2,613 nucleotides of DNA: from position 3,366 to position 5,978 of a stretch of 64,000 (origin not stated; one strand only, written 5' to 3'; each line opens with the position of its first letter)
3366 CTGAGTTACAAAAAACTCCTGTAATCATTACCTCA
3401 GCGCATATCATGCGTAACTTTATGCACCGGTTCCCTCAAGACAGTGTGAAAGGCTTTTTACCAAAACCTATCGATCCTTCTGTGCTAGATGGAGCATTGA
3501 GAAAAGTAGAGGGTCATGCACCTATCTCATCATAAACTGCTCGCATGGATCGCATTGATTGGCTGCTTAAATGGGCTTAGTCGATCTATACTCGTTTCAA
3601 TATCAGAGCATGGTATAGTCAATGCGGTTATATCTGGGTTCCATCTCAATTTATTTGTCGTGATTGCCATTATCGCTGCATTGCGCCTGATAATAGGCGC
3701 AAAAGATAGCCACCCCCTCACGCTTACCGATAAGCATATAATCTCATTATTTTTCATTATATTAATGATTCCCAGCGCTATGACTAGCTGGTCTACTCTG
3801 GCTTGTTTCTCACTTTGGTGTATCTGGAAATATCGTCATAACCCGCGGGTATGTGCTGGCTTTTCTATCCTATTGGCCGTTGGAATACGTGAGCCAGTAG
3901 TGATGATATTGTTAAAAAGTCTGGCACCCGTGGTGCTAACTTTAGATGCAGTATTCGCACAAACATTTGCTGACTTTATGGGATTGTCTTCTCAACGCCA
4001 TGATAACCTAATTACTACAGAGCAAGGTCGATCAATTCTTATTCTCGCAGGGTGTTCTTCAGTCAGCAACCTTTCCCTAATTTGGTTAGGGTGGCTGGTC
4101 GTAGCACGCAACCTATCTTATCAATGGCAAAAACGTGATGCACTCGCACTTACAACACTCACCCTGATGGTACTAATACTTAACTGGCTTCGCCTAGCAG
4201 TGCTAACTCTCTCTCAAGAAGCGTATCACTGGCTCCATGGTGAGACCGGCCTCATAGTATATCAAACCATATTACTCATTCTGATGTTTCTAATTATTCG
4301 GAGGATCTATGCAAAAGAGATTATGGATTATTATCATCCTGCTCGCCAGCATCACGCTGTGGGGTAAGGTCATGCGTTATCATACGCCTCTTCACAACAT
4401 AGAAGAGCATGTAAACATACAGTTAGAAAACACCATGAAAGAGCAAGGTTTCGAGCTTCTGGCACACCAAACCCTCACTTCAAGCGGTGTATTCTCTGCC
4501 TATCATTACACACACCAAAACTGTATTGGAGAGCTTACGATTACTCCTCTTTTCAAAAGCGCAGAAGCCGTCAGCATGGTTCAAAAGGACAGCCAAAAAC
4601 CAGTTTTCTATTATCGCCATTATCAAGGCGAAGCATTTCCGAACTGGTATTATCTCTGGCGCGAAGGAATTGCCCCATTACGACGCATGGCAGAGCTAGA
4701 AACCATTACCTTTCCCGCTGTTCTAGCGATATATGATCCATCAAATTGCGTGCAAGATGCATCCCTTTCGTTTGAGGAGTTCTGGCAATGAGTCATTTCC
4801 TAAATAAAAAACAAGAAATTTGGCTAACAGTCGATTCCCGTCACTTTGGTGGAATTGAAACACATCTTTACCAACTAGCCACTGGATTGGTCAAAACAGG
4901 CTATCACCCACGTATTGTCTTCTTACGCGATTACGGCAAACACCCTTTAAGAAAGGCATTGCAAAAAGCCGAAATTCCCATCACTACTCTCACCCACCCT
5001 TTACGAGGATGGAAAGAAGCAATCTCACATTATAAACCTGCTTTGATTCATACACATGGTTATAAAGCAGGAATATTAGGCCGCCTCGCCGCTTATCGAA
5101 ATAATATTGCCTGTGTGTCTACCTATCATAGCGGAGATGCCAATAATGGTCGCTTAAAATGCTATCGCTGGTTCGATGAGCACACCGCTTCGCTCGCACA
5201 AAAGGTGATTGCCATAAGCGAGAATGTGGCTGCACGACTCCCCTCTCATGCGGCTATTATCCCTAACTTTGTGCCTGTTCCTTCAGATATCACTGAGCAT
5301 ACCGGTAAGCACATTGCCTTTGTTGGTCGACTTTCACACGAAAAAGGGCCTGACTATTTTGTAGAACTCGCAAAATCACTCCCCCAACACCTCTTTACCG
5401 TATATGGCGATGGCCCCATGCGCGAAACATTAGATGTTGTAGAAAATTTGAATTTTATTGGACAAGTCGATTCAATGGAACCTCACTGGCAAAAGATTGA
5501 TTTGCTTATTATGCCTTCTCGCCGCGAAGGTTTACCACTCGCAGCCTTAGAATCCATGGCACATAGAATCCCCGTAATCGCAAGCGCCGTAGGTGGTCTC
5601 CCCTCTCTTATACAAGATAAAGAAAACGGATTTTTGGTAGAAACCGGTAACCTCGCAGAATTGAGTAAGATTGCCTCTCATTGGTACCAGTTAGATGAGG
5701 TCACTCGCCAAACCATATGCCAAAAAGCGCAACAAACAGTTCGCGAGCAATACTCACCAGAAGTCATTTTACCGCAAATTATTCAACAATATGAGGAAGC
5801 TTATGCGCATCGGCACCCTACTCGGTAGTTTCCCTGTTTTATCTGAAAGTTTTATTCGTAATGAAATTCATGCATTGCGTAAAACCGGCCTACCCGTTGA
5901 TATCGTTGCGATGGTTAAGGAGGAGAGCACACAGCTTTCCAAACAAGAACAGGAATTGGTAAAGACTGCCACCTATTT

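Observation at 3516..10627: Exosortase-like gene, partner gene and a candidate substrate with an atypical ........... sorting signal inside a biofilm EPS locus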

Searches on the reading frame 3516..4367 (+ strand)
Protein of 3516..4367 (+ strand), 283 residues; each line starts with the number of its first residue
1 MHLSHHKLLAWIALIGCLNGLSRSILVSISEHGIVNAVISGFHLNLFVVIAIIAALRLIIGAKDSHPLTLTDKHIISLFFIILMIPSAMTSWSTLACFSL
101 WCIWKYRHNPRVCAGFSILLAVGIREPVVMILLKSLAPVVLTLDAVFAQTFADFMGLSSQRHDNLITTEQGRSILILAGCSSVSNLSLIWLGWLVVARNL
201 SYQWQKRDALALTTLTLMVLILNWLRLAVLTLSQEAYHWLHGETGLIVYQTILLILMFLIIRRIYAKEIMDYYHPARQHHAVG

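Call 3: search_protein_families(library=ncbifam, proteins=[window:3516-4367:+], max_evalue=0.01)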
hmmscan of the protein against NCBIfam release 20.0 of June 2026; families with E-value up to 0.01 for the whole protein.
window:3516-4367:+ (283 aa): 1 family
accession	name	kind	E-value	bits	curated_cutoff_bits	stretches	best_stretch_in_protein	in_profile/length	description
TIGR04178.1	exo_archaeo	signature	0.00015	22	23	1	176-263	3-94/97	exosortase/archaeosortase family protein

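Call 4: search_protein_families(library=pfam, proteins=[window:3516-4367:+], max_evalue=0.01)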
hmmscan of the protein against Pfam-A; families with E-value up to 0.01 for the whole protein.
window:3516-4367:+ (283 aa): 0 families

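Call 5: search_protein_families(library=ncbifam, proteins=[window:3516-4367:+], max_evalue=10)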
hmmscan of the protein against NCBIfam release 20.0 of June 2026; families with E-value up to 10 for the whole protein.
window:3516-4367:+ (283 aa): 3 families
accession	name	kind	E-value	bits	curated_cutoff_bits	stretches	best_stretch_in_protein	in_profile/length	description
TIGR04178.1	exo_archaeo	signature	0.00015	22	23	1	176-263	3-94/97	exosortase/archaeosortase family protein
NF053595.1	LptchSynLtaSGpos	equivalog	0.074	11.6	970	1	119-223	53-160/626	lipoteichoic acid synthase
NF011041.0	PRK14471.1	equivalog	0.15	12.1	200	1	241-271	5-35/164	F0F1 ATP synthase subunit B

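Call 8: find_homologous_proteins(query=window:3516-4367:+)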
Query window:3516-4367:+ (283 aa): 2 proteins with E <= 0.001 among 2164 candidates.
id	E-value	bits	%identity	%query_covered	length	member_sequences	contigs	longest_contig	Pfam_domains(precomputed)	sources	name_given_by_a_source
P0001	6.1e-143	493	97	83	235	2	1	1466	-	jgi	-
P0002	3.3e-108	380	65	100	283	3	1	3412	-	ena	-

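Call 12: find_encoding_contigs(protein=P0002, flank=10000)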
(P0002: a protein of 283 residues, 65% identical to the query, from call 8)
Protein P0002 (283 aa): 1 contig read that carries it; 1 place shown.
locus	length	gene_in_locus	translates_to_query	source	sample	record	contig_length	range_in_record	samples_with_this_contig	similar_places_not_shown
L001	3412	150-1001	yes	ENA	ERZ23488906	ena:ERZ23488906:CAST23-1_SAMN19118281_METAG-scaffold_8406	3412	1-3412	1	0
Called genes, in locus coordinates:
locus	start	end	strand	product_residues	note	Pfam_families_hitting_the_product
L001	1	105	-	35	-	?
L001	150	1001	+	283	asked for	-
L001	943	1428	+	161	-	-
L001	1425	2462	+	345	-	PF13439:Glyco_transf_4, PF13579:Glyco_trans_4_4, PF00534:Glycos_transf_1, PF13692:Glyco_trans_1_4, PF20706:GT4-conflict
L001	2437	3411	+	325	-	?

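Call 28: search_protein_representatives(alignment_id=A2)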
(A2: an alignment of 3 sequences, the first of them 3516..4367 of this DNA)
Query: 3 sequences, 283 profile positions. Proteins with E-value up to 0.001 (for the whole library): 529; up to 1e-10: 191; up to 1e-30: 6. The best 150 are listed.
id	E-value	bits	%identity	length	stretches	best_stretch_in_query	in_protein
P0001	1.5e-134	464.2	-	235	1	49-283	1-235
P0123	3.8e-60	220.1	-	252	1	8-267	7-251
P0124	3.9e-47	177.5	-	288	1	6-269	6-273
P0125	4.4e-33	131.3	-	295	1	3-256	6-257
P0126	5.2e-32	127.8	-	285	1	7-259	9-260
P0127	8.5e-31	123.8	-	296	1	4-258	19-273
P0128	1.1e-30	123.5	-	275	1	5-264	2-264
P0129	1.6e-30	122.9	-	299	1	1-261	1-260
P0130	1.7e-30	122.9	-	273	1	3-261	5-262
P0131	2.3e-30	122.4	-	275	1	5-266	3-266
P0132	3.8e-30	121.7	-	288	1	3-260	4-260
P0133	1.2e-29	120.0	-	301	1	8-264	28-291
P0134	4.4e-29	118.2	-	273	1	3-245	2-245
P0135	1.2e-28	116.7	-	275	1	5-261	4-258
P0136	1.8e-28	116.2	-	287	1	13-256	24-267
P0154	3.2e-24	102.3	-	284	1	49-266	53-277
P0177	3.9e-21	92.1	-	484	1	11-264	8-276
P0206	3.2e-18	82.6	-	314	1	2-256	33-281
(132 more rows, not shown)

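Call 31: search_protein_families(library=ncbifam, alignment_id=A4, max_evalue=0.01)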
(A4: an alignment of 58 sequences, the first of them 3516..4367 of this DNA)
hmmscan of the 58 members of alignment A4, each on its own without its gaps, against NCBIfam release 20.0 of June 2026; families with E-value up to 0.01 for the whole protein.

A. member 1, window:3516-4367:+ (283 aa): 1 family
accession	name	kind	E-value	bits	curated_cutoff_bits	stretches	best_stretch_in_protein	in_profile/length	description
TIGR04178.1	exo_archaeo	signature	0.00015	22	23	1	176-263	3-94/97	exosortase/archaeosortase family protein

B. families by the number of members that match (of 58 scanned): 16 families
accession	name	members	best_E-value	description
TIGR04178.1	exo_archaeo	35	1.3e-06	exosortase/archaeosortase family protein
TIGR04124.1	archaeo_artE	12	2.9e-06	archaeosortase family protein ArtE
TIGR04175.1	archaeo_artD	4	7.5e-06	archaeosortase D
NF046081.1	exosort_XrtX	4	0.00097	exosortase X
TIGR04293.1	archaeo_artF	3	1.9e-07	archaeosortase family protein ArtF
TIGR04152.1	exosort_VPLPA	3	0.00013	VPLPA-CTERM-specific exosortase XrtD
TIGR04476.1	exosort_XrtN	3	0.00045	exosortase N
NF033770.1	exosort_XrtT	2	3.8e-08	exosortase T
TIGR03762.1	archaeo_artC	2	4.5e-05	archaeosortase C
NF033464.1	cyanoexo_CrtC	1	4.2e-06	cyanoexosortase C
NF046083.1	exosort_XrtY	1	0.00026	exosortase Y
TIGR02602.1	8TM_EpsH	1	0.00046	exosortase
NF010802.0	PRK14206.1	1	0.0011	fluoride efflux transporter CrcB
TIGR04156.1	cyanoexo_CrtB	1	0.0043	cyanoexosortase B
NF033767.0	exosort_XrtS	1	0.0044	exosortase S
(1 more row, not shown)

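Call 32: search_protein_families(library=pfam, alignment_id=A4, max_evalue=0.01)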
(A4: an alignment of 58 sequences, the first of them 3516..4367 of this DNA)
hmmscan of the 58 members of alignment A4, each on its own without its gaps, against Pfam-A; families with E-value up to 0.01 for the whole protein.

A. member 1, window:3516-4367:+ (283 aa): 0 families

B. families by the number of members that match (of 58 scanned): 5 families
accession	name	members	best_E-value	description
PF09721.15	Exosortase_EpsH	9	3.4e-12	Transmembrane exosortase (Exosortase_EpsH)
PF06055.17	ExoD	1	0.0015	Exopolysaccharide synthesis, ExoD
PF04246.17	RseC_MucC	1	0.003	Positive regulator of sigma(E), RseC/MucC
PF20064.4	DUF6463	1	0.0031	Family of unknown function (DUF6463)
PF08611.15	DUF1774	1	0.0099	Fungal protein of unknown function (DUF1774)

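Call 66: search_solved_structures(query=A4, max_evalue=1)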
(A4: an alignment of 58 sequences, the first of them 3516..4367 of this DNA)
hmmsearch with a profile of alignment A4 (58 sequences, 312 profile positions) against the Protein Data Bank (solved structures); distinct sequences matched with E-value up to 1: 2.
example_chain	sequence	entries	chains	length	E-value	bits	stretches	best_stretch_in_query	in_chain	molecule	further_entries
7nmn_A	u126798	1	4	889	0.046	16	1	195-282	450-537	Potassium/sodium hyperpolarization-activated cyclic nucleotide-gated channel 4,Rabbit HCN4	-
7np3_A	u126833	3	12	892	0.047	16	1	195-282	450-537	Potassium/sodium hyperpolarization-activated cyclic nucleotide-gated channel 4,Potassium/s | Potassium/sodium hyperpolarization-activated cyclic nucleotide-gate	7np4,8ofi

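Call 69: find_encoding_contigs(protein=P0124, flank=10000, max_places=2)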
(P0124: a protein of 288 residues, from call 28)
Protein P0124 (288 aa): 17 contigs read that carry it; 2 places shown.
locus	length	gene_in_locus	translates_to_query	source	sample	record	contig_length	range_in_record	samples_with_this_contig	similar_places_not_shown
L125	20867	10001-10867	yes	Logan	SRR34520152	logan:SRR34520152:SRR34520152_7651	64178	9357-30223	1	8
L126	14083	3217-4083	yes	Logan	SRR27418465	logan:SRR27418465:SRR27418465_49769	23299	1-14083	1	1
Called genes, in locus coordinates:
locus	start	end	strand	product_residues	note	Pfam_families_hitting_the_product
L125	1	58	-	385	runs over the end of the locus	PF00535:Glycos_transf_2, PF13641:Glyco_tranf_2_3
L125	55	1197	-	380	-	PF13439:Glyco_transf_4, PF00534:Glycos_transf_1, PF13692:Glyco_trans_1_4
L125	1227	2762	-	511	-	PF02706:Wzz (weak)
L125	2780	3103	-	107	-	-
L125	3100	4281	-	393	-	PF13692:Glyco_trans_1_4, PF13524:Glyco_trans_1_2 (weak)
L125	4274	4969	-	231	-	PF00132:Hexapep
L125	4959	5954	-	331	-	PF03372:Exo_endo_phos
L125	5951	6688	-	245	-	-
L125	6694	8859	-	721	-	PF02563:Poly_export, PF10531:SLBB, PF22461:SLBB_2, PF10531:SLBB (weak), PF22461:SLBB_2 (weak), PF10531:SLBB, PF22461:SLBB_2 (weak), PF10531:SLBB, +2 more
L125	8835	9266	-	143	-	-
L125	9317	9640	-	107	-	PF01740:STAS, PF13466:STAS_2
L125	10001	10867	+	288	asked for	-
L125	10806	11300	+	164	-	-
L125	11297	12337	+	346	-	PF13439:Glyco_transf_4, PF13579:Glyco_trans_4_4, PF00534:Glycos_transf_1, PF13692:Glyco_trans_1_4, PF20706:GT4-conflict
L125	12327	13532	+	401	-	PF13439:Glyco_transf_4, PF00534:Glycos_transf_1, PF13692:Glyco_trans_1_4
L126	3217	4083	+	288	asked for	-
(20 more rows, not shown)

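Call 75: find_encoding_contigs(protein=P0177, flank=10000, max_places=1)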
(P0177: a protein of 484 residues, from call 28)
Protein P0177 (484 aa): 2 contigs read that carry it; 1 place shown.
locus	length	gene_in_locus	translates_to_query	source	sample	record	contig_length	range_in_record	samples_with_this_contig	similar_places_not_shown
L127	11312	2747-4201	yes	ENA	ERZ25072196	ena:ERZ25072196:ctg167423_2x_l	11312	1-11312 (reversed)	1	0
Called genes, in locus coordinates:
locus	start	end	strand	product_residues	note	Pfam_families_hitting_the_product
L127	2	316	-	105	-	?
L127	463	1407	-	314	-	PF01073:3Beta_HSD, PF01370:Epimerase, PF02719:Polysacc_synt_2, PF04321:RmlD_sub_bind, PF07993:NAD_binding_4 (faint), PF13460:NAD_binding_10 (weak), PF16363:GDP_Man_Dehyd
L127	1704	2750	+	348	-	PF13439:Glyco_transf_4, PF13579:Glyco_trans_4_4 (faint), PF00534:Glycos_transf_1, PF13692:Glyco_trans_1_4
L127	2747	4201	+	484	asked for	-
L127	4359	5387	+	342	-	PF13448:DUF4114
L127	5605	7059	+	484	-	PF01943:Polysacc_synt, PF13440:Polysacc_synt_3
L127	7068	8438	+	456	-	PF04932:Wzy_C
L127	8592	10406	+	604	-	PF13522:GATase_6, PF13537:GATase_7, PF01380:SIS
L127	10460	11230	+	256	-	PF14602:Hexapep_2 (weak), PF00132:Hexapep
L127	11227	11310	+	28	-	?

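Call 76: find_encoding_contigs(protein=P0127, flank=10000, max_places=1)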
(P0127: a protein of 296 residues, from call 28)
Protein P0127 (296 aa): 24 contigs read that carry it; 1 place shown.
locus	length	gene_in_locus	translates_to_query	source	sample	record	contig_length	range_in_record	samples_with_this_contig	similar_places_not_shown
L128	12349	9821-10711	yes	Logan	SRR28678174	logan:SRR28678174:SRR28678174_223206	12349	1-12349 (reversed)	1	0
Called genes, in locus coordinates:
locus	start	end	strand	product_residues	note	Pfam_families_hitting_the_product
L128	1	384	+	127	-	?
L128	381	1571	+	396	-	PF20706:GT4-conflict (weak), PF00534:Glycos_transf_1, PF13692:Glyco_trans_1_4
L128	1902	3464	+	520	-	-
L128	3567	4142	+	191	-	PF04138:GtrA_DPMS_TM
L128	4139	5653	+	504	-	PF01266:DAO (faint), PF01593:Amino_oxidase, PF13450:NAD_binding_8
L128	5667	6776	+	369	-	PF01522:Polysacc_deac_1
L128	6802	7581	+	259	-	PF02698:DUF218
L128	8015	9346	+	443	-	PF13191:AAA_16, PF20703:nSTAND1, PF25201:nSTAND6 (weak), PF13401:AAA_22, PF24883:NPHP3_N (weak), PF00004:AAA (weak)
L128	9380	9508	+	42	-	-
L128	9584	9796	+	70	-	-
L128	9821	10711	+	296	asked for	-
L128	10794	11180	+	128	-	-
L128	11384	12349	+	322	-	?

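Call 77: find_encoding_contigs(protein=P0154, flank=10000, max_places=1)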
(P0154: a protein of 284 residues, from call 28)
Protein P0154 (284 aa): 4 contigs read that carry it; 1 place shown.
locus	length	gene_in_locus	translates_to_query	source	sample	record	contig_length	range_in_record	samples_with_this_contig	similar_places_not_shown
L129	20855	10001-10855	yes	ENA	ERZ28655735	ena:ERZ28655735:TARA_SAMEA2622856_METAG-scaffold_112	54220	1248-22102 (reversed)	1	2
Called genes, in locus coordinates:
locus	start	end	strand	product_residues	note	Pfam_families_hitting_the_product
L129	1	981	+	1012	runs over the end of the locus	PF00989:PAS, PF13426:PAS_9, PF00989:PAS, PF08448:PAS_4, PF13426:PAS_9, PF00512:HisKA, PF02518:HATPase_c, PF00072:Response_reg, +4 more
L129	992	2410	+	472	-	PF00072:Response_reg, PF00158:Sigma54_activat, PF14532:Sigma54_activ_2, PF07728:AAA_5 (weak), PF25601:AAA_lid_14, PF02954:HTH_8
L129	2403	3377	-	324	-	PF01073:3Beta_HSD, PF01370:Epimerase, PF02719:Polysacc_synt_2, PF04321:RmlD_sub_bind, PF07993:NAD_binding_4 (faint), PF13460:NAD_binding_10, PF16363:GDP_Man_Dehyd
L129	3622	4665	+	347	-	PF13477:Glyco_trans_4_2 (weak), PF13439:Glyco_transf_4, PF13579:Glyco_trans_4_4, PF00534:Glycos_transf_1, PF13692:Glyco_trans_1_4, PF20706:GT4-conflict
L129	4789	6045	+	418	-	PF13439:Glyco_transf_4, PF13579:Glyco_trans_4_4, PF00534:Glycos_transf_1, PF13692:Glyco_trans_1_4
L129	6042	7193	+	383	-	PF00534:Glycos_transf_1, PF13692:Glyco_trans_1_4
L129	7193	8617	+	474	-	PF01943:Polysacc_synt, PF13440:Polysacc_synt_3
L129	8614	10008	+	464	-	PF04932:Wzy_C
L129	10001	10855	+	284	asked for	-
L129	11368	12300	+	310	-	PF13448:DUF4114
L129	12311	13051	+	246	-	PF00132:Hexapep (weak)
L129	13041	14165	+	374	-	PF13692:Glyco_trans_1_4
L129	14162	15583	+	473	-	PF13807:GNVR (weak)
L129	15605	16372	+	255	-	PF05891:Methyltransf_PK (faint), PF13489:Methyltransf_23, PF13847:Methyltransf_31 (weak), PF08241:Methyltransf_11, PF08242:Methyltransf_12, PF13649:Methyltransf_25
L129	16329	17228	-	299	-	PF00459:Inositol_P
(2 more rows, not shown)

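Call 78: find_encoding_contigs(protein=P0206, flank=10000, max_places=1)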
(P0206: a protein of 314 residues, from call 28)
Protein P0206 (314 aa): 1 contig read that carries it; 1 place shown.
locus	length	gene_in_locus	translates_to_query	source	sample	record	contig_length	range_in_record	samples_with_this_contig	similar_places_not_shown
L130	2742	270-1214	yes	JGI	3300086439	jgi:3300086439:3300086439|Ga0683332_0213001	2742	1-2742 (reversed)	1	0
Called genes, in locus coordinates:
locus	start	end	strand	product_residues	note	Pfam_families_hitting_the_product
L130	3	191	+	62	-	?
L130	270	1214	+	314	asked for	-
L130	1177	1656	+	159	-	-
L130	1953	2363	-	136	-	PF13683:rve_3 (weak)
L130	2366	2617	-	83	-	-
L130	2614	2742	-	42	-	?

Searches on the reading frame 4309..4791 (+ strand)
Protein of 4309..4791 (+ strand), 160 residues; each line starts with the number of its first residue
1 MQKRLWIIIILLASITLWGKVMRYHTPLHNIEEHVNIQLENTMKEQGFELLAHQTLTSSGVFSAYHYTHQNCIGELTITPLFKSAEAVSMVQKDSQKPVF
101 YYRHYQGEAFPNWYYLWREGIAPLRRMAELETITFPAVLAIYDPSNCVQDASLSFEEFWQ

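Call 3: search_protein_families(library=ncbifam, proteins=[window:4309-4791:+], max_evalue=0.01)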
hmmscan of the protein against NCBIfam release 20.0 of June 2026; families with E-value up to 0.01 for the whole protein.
window:4309-4791:+ (160 aa): 0 families

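Call 4: search_protein_families(library=pfam, proteins=[window:4309-4791:+], max_evalue=0.01)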
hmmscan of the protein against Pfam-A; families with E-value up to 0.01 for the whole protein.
window:4309-4791:+ (160 aa): 1 family
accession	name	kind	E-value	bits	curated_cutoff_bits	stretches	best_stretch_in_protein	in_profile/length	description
PF03501.21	S10_plectin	-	0.0024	18.4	26.9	1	53-139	10-89/93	Plectin/S10 domain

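Call 5: search_protein_families(library=ncbifam, proteins=[window:4309-4791:+], max_evalue=10)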
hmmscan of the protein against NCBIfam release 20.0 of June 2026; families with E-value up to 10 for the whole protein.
window:4309-4791:+ (160 aa): 0 families

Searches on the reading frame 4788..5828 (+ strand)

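Call 3: search_protein_families(library=ncbifam, proteins=[window:4788-5828:+], max_evalue=0.01)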
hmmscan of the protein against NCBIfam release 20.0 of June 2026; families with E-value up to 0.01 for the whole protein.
window:4788-5828:+ (346 aa): 38 families (the best 25 are shown)
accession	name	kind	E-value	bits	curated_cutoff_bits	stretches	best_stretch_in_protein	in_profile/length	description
TIGR03999.1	thiol_BshA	equivalog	7.4e-25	87.7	273.7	1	191-340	221-371/375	N-acetyl-alpha-D-glucosaminyl L-malate synthase BshA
TIGR03088.1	stp2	hypoth_equivalog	3.4e-23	82.3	409.05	1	203-339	232-370/374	TIGR03088 family PEP-CTERM/XrtA system glycosyltransferase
NF047684.1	TeichurnBiosyTuaC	equivalog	4.8e-23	81.7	550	1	174-337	220-388/391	teichuronic acid biosynthesis protein TuaC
NF041876.1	EPS_EpsE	equivalog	2.3e-15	56.7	400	1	214-323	271-381/389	exopolysaccharide biosynthesis GT4 family glycosyltransferase EpsE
NF053787.1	GlcN_PG_synth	equivalog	1.5e-14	53.6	480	1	174-337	198-358/361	N-acetylglucosaminyl phosphatidylglycerol synthase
NF050056.1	ProtGlycPglH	equivalog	4.5e-14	52.3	600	1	173-320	179-336/354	GalNAc-alpha-(1->4)-GalNAc-alpha-(1->3)-diNAcBac-PP-undecaprenol alpha-1,4-N-acetyl-D-galactosaminyltransferase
NF038229.1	Glyco4_Geo_Pelo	equivalog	2.4e-13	49.8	400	1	223-333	222-331/338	GPMC system family 4 glycosyltransferase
TIGR03449.1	mycothiol_MshA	equivalog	4.9e-13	48.8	462.5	1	232-339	299-404/406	D-inositol-3-phosphate glycosyltransferase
TIGR02149.1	glgA_Coryne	subfamily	5.5e-13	48.8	302.4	1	234-337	281-389/391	glycogen synthase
TIGR04157.1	glyco_rSAM_CFB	subfamily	1.1e-12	47.6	400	1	174-323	228-394/406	TIGR04157 family glycosyltransferase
NF047880.1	glyco_SdgA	exception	9.3e-12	44.3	800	1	135-323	275-475/488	serine-aspartate repeat adhesin O-glycosyltransferase SdgA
TIGR04063.1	stp3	hypoth_equivalog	3.4e-11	42.7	442.05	1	215-339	266-392/397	TIGR04063 family PEP-CTERM/XrtA system glycosyltransferase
TIGR02095.1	glgA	subfamily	1.4e-10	40.4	328.45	1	174-340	295-475/477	glycogen/starch synthase, ADP-glucose type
NF046085.1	XrtY_assoc_Gly1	equivalog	9.5e-10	37.9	400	1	152-337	181-383/387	XrtY-associated glycosyltransferase XYAG1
NF007396.0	PRK09922.1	equivalog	1.3e-09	37.4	385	1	174-322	183-343/361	lipopolysaccharide 1,6-galactosyltransferase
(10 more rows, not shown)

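Call 4: search_protein_families(library=pfam, proteins=[window:4788-5828:+], max_evalue=0.01)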
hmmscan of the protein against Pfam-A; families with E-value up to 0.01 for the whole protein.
window:4788-5828:+ (346 aa): 6 families
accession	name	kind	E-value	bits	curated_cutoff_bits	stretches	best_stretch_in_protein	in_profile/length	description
PF13692.12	Glyco_trans_1_4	-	1.3e-28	100.5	27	1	174-294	2-134/142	Glycosyl transferases group 1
PF00534.26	Glycos_transf_1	-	4.9e-26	91.7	26.4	1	172-304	14-160/172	Glycosyl transferases group 1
PF13439.12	Glyco_transf_4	-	8.1e-19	68.7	28.5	1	20-162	1-166/170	Glycosyltransferase Family 4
PF13579.12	Glyco_trans_4_4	-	2.8e-15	57.4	29.7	1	21-151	1-142/158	Glycosyl transferase 4-like domain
PF20706.3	GT4-conflict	-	4.7e-10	39.4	26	1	218-279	263-324/385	Family 4 Glycosyltransferase in conflict systems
PF13524.12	Glyco_trans_1_2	-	0.0013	19.1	25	1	246-331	60-142/144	Glycosyl transferase-like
